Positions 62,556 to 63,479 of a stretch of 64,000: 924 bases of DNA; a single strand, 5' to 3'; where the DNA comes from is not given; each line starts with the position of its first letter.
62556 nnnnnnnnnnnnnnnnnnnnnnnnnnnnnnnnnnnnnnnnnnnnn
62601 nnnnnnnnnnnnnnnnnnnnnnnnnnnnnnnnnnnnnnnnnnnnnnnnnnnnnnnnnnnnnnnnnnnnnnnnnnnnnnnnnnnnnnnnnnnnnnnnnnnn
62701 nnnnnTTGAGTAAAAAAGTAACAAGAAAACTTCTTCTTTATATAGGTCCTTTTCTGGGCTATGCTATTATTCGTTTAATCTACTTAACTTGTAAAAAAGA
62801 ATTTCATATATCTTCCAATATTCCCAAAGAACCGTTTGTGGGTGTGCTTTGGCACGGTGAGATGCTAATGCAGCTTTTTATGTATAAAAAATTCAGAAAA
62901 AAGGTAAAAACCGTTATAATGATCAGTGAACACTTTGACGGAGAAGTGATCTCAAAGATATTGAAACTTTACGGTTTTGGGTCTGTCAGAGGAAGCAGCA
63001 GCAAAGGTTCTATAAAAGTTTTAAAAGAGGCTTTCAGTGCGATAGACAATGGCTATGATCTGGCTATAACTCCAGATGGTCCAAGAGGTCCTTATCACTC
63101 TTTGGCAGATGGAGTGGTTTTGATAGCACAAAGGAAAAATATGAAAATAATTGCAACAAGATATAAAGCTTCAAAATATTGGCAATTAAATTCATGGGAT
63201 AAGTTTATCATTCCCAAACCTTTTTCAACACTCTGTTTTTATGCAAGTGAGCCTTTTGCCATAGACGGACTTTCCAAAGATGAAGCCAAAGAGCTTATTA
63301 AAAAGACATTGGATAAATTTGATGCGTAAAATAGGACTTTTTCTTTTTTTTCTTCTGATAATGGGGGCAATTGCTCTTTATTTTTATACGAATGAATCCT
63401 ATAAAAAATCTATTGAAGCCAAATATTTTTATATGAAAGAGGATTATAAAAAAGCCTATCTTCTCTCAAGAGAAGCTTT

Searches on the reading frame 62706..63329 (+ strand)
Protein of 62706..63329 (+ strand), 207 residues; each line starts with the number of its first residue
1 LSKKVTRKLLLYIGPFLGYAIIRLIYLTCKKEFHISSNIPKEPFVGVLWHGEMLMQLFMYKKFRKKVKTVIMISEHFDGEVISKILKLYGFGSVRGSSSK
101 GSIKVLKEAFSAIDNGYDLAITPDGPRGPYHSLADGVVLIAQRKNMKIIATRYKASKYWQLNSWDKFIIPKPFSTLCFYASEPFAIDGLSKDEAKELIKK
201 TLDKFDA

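Call 69: search_protein_families(library=pfam, proteins=[window:62706-63329:+], max_evalue=0.001)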
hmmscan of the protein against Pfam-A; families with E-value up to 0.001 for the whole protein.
window:62706-63329:+ (207 aa): 1 family
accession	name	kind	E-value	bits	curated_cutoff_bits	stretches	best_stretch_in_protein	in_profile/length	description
PF04028.18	DUF374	-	2.2e-26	91.7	26.8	1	63-130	2-69/69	Domain of unknown function (DUF374)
